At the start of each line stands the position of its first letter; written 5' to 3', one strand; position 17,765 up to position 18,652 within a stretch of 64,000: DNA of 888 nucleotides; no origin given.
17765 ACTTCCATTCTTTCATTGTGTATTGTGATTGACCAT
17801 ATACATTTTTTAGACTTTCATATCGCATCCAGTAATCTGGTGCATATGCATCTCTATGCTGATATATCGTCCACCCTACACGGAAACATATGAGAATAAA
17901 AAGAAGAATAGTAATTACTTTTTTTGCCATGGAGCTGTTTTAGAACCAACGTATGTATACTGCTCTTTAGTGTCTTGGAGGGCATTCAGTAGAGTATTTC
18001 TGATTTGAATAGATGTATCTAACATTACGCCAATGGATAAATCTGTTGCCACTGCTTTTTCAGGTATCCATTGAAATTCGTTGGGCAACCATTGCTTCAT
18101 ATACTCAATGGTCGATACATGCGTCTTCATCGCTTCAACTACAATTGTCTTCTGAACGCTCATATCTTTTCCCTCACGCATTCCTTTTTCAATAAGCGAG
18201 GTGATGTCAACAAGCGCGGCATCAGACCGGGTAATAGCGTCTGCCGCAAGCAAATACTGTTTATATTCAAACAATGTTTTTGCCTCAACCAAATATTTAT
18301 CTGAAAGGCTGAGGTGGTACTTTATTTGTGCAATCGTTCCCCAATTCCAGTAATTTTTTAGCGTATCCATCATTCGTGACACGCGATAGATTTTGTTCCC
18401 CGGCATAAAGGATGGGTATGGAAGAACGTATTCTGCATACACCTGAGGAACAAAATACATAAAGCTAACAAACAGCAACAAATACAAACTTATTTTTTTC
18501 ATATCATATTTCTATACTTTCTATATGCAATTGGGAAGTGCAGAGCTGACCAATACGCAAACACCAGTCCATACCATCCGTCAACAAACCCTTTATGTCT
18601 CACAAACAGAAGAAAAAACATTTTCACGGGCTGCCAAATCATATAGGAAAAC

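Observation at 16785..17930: Minimal (381 aa) PMT/GT39-like protein carrying the DE...PPLGK loop-1 signature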

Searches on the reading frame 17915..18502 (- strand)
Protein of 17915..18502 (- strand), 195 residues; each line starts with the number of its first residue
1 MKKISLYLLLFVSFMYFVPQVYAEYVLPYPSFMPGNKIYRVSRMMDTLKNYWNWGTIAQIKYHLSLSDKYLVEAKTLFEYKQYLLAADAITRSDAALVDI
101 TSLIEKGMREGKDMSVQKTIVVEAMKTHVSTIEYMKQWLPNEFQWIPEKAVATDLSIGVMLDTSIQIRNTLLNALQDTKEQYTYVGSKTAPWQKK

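Call 3: search_protein_families(library=pfam, proteins=[window:17915-18502:-], max_evalue=1)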
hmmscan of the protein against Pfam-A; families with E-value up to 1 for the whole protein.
window:17915-18502:- (195 aa): 1 family
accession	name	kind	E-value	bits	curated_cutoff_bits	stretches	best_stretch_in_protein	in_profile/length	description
PF18915.5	DUF5667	-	8.2e-05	23.4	27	1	33-140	3-97/99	Domain of unknown function (DUF5667)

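Call 4: search_protein_families(library=ncbifam, proteins=[window:17915-18502:-], max_evalue=1)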
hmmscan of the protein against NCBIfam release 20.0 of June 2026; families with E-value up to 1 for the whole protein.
window:17915-18502:- (195 aa): 0 families

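Call 50: find_homologous_proteins(query=window:17915-18502:-, max_evalue=0.001)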
Query window:17915-18502:- (195 aa): 1489 proteins with E <= 0.001 among 1595 candidates; the best 120 are listed.
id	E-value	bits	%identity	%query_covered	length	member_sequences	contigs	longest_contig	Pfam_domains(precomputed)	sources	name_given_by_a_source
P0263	1.4e-123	428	100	100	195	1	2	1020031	-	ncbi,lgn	ncbi:MAG: hypothetical protein WAV51_02965 [Microgenomates group bacterium]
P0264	4.0e-96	338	81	98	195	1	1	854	-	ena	-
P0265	5.6e-89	315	74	98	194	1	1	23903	-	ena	-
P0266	4.5e-88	312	74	98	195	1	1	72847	-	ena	-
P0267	3.4e-87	309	75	98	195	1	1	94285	-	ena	-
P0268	9.8e-83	295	72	98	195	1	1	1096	-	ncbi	-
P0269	4.5e-81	289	68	98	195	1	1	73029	-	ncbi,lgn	-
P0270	4.1e-69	250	61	94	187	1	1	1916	PF18915.6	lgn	-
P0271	7.7e-69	249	63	95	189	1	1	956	PF18915.6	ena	-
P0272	4.6e-68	247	63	92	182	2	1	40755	-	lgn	-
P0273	1.1e-67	245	64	92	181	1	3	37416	-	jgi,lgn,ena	-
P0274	5.3e-67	243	63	94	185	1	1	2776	-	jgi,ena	-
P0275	3.1e-66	241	62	92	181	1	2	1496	-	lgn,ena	-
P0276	5.2e-66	240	63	92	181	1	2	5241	-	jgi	jgi:hypothetical protein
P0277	8.2e-66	239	63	94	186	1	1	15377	-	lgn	-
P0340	7.1e-48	181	48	90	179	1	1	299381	-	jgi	jgi:hypothetical protein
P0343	1.1e-47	180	52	85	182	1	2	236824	-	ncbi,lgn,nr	ncbi:hypothetical protein M1555_00430 [Patescibacteria group bacterium]|nr:hypothetical protein [Pat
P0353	3.2e-47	179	50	87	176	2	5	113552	PF18915.6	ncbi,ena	ncbi:MAG: DUF5667 domain-containing protein [Patescibacteria group bacterium]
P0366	1.9e-46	176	51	90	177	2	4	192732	PF18915.6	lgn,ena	-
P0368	2.4e-46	176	56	88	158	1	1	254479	PF18915.6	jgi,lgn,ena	-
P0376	3.9e-46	175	52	77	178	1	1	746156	-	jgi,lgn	-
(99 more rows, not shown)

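Call 51: find_encoding_contigs(protein=P0340, flank=5000, max_places=1)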
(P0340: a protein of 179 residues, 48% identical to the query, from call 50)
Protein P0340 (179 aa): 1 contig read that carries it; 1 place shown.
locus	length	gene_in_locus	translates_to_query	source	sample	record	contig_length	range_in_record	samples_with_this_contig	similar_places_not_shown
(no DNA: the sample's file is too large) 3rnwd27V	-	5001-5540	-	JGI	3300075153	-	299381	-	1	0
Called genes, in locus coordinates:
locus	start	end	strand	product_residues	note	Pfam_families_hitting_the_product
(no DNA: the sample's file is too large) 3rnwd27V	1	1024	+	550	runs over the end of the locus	PF13231:PMT_2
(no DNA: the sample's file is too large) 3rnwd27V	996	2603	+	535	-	PF13231:PMT_2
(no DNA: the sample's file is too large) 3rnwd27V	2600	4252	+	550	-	PF10131:PTPS_related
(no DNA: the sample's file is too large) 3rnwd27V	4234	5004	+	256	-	PF00535:Glycos_transf_2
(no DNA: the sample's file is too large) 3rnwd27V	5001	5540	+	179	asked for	-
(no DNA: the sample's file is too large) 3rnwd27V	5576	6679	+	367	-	PF26314:MptA_B_family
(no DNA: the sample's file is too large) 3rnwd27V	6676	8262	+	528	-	PF10131:PTPS_related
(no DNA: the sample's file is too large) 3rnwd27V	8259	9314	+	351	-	PF13439:Glyco_transf_4, PF20706:GT4-conflict (weak), PF00534:Glycos_transf_1, PF13692:Glyco_trans_1_4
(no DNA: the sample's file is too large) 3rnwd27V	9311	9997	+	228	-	PF00535:Glycos_transf_2, PF10111:Glyco_tranf_2_2, PF13641:Glyco_tranf_2_3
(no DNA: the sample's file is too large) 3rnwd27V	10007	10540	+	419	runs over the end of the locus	PF01943:Polysacc_synt, PF13440:Polysacc_synt_3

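Call 52: find_encoding_contigs(protein=P0376, flank=5000, max_places=1)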
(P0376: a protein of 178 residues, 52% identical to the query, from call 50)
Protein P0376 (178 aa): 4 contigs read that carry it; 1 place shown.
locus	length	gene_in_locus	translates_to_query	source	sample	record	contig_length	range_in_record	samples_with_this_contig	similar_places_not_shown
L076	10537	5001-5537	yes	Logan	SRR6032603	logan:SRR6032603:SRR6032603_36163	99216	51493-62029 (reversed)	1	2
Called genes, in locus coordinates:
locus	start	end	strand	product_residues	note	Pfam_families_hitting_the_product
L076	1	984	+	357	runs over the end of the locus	PF01073:3Beta_HSD, PF01370:Epimerase, PF02719:Polysacc_synt_2, PF04321:RmlD_sub_bind, PF16363:GDP_Man_Dehyd, PF13460:NAD_binding_10 (weak), PF07993:NAD_binding_4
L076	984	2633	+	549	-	PF13231:PMT_2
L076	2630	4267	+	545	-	PF10131:PTPS_related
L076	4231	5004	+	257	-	PF00535:Glycos_transf_2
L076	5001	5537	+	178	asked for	-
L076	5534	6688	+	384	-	PF26314:MptA_B_family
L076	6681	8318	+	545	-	-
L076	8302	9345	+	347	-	PF13439:Glyco_transf_4, PF20706:GT4-conflict, PF00534:Glycos_transf_1, PF13692:Glyco_trans_1_4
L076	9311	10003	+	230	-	PF00535:Glycos_transf_2, PF13641:Glyco_tranf_2_3 (weak)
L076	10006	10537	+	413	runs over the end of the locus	PF01943:Polysacc_synt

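Call 53: find_encoding_contigs(protein=P0353, flank=5000, max_places=1)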
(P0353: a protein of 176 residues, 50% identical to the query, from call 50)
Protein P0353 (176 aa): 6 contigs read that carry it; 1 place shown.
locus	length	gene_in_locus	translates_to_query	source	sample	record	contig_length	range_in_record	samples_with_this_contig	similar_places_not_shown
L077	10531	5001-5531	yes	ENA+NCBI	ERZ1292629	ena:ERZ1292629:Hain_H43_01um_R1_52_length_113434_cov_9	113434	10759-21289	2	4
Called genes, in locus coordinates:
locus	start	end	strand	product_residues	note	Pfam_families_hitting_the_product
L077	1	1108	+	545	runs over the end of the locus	PF13231:PMT_2 (weak)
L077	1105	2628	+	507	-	-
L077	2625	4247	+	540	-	PF10131:PTPS_related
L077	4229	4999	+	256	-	PF00535:Glycos_transf_2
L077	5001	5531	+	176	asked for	PF18915:DUF5667 (weak)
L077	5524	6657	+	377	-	PF26314:MptA_B_family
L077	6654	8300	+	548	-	PF09586:YfhO (weak)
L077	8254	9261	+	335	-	PF13439:Glyco_transf_4 (weak), PF00534:Glycos_transf_1, PF13692:Glyco_trans_1_4, PF20706:GT4-conflict (weak)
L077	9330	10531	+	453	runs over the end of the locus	PF13173:AAA_14, PF13635:DUF4143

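Call 72: predict_structure(alignment_id=A2)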
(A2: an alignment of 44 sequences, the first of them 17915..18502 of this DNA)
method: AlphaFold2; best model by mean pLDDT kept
length: 195 residues; sequences in the alignment: 44
mean_pLDDT: 86.8   pTM: 0.74
mean pLDDT of the five models: 86.8, 86.7, 85.7, 84.4, 84.3
residues with pLDDT >= 90: 130; 70-90: 30; 50-70: 27; < 50: 8
segments of 3 or more residues with pLDDT < 50: 21-28
pLDDT, mean of each block of 10 residues (from residue 1): 88 80 45 68 90 96 97 94 92 97 98 97 98 98 90 94 98 87 56 58
secondary structure, 60 per line:
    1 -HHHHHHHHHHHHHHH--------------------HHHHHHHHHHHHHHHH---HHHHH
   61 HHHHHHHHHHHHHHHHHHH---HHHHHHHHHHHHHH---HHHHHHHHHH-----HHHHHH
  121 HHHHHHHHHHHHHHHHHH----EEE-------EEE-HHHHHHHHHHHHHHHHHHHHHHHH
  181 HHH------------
elements in order: H2-16 H37-52 H56-79 H83-96 H100-109 H115-138 E143-145 E153-155 H157-183

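Call 74: fold_search(model_id=the predicted structure, library=pdb)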
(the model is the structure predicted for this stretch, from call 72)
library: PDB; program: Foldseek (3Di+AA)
matches with E <= 10: 700; with E <= 0.001: 0
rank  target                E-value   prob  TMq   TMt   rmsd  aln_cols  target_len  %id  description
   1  9min_D                3.4e-02  0.99  0.33  0.47   8.1       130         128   16  Structure of a designed minibinder to NYESO1-A*02:01 (released 2025-08-06)
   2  9min_I                3.8e-02  0.99  0.34  0.48   8.1       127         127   16  Structure of a designed minibinder to NYESO1-A*02:01 (released 2025-08-06)
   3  5krw_MODEL_1_A        1.0e-01  0.60  0.24  0.30  10.7       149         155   11  Recognition and targeting mechanisms by chaperones in flagella assembly and operation (released 2016-08-17)
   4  9dx7_E                1.4e-01  0.41  0.28  0.19  24.6       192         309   14  LRRC8A:D Conformation 1 (released 2024-11-27)
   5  6djb_A                1.7e-01  0.51  0.27  0.09  24.7       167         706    9  Structure of human Volume Regulated Anion Channel composed of SWELL1 (LRRC8A) (released 2018-08-15)
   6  5zur_A                1.9e-01  0.80  0.28  0.35  17.5       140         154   10  Achromobacter Dh1f Bacterioferritin (released 2018-09-05)
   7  4tob_A                2.1e-01  0.54  0.25  0.31  17.8       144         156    8  1.95A resolution structure of BfrB (Q151L) from Pseudomonas aeruginosa (released 2015-02-11)
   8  2zdi_B                2.3e-01  0.38  0.20  0.32  11.1        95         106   16  Crystal structure of Prefoldin from Pyrococcus horikoshii OT3 (released 2008-02-05)
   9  3ise_W                2.4e-01  0.57  0.26  0.32  17.7       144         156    8  Structure of mineralized Bfrb (double soak) from Pseudomonas aeruginosa to 2.8A Resolution (released 2010-02-02)
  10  9n0k_A                2.4e-01  0.51  0.28  0.39   8.5       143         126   12  Crystal structure of KABLE triple mutant (Ile12Phe, Lys14Pro, Leu20Trp) (released 2025-08-20)
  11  5m4y_C                2.4e-01  0.47  0.32  0.34  13.9       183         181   11  Crystal structure of the Sec3/Sso2 complex at 2.20 angstrom resolution (released 2017-02-08)
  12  5zur_B                2.5e-01  0.72  0.28  0.35  17.5       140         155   10  Achromobacter Dh1f Bacterioferritin (released 2018-09-05)
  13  5d8s_D                2.5e-01  0.51  0.25  0.31  17.8       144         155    8  2.55A resolution structure of BfrB (E85A) from Pseudomonas aeruginosa (released 2015-09-23)
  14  4tod_C                2.5e-01  0.47  0.25  0.31  17.8       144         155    8  2.05A resolution structure of BfrB (D34F) from Pseudomonas aeruginosa (released 2015-02-11)
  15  5f27                  2.5e-01  0.35  0.25  0.25  10.3       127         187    8  Structure of Transcriptional Regulatory Repressor Protein - EthR from Mycobacterium Tuberculosis in complex with compoun (released 2016-02-03)
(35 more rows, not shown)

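Call 76: find_encoding_contigs(protein=P0343, flank=4000, max_places=1)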
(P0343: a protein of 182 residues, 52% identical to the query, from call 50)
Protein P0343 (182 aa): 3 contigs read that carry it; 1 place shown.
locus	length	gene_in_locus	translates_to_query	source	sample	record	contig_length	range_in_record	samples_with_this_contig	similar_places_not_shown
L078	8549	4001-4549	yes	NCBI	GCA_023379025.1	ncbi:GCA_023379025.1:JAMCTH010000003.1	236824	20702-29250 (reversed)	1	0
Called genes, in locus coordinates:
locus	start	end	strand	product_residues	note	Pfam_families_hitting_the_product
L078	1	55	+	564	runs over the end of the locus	PF13231:PMT_2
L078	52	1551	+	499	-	-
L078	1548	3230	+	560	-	-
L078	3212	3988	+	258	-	PF00535:Glycos_transf_2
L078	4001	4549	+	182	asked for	-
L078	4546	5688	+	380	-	PF26314:MptA_B_family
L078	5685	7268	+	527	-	-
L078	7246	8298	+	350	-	PF13439:Glyco_transf_4, PF13579:Glyco_trans_4_4 (weak), PF20706:GT4-conflict, PF00534:Glycos_transf_1, PF13692:Glyco_trans_1_4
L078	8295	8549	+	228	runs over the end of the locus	PF00535:Glycos_transf_2, PF13641:Glyco_tranf_2_3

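Call 77: find_encoding_contigs(protein=P0366, flank=4000, max_places=1)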
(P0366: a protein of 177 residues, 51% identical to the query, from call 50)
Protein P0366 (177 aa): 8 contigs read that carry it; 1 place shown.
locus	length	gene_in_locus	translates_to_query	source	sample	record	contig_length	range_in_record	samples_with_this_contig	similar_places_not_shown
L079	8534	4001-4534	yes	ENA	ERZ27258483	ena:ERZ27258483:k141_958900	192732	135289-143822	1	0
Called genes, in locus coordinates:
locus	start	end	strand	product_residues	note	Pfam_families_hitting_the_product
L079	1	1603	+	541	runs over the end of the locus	PF13231:PMT_2 (weak)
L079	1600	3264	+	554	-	PF10131:PTPS_related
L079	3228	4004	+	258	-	PF00535:Glycos_transf_2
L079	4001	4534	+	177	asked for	PF18915:DUF5667 (faint)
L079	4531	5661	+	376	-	PF26314:MptA_B_family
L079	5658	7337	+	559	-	-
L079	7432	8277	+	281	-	PF13439:Glyco_transf_4 (weak), PF00534:Glycos_transf_1, PF13692:Glyco_trans_1_4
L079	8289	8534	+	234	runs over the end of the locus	PF00535:Glycos_transf_2, PF10111:Glyco_tranf_2_2 (weak), PF13641:Glyco_tranf_2_3 (weak)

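Call 78: find_encoding_contigs(protein=P0368, flank=4000, max_places=1)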
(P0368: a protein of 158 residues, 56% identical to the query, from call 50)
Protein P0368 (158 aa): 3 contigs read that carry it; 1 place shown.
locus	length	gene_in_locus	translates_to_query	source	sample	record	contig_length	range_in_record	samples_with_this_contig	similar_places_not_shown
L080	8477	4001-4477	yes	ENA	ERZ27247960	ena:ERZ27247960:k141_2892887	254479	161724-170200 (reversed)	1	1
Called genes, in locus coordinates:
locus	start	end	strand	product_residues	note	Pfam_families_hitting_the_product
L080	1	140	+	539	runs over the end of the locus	PF13231:PMT_2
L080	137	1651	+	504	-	PF13231:PMT_2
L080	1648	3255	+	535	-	PF10131:PTPS_related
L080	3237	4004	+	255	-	PF00535:Glycos_transf_2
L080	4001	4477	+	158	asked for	PF18915:DUF5667 (weak)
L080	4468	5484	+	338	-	PF26314:MptA_B_family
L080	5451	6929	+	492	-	PF13231:PMT_2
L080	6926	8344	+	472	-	PF10131:PTPS_related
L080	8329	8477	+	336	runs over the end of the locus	PF13439:Glyco_transf_4, PF20706:GT4-conflict, PF00534:Glycos_transf_1, PF13692:Glyco_trans_1_4, PF13524:Glyco_trans_1_2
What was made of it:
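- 6 of 6 sampled DUF5667 cassettes lack the target, so it is accessory (calls 51-53, 76-78).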
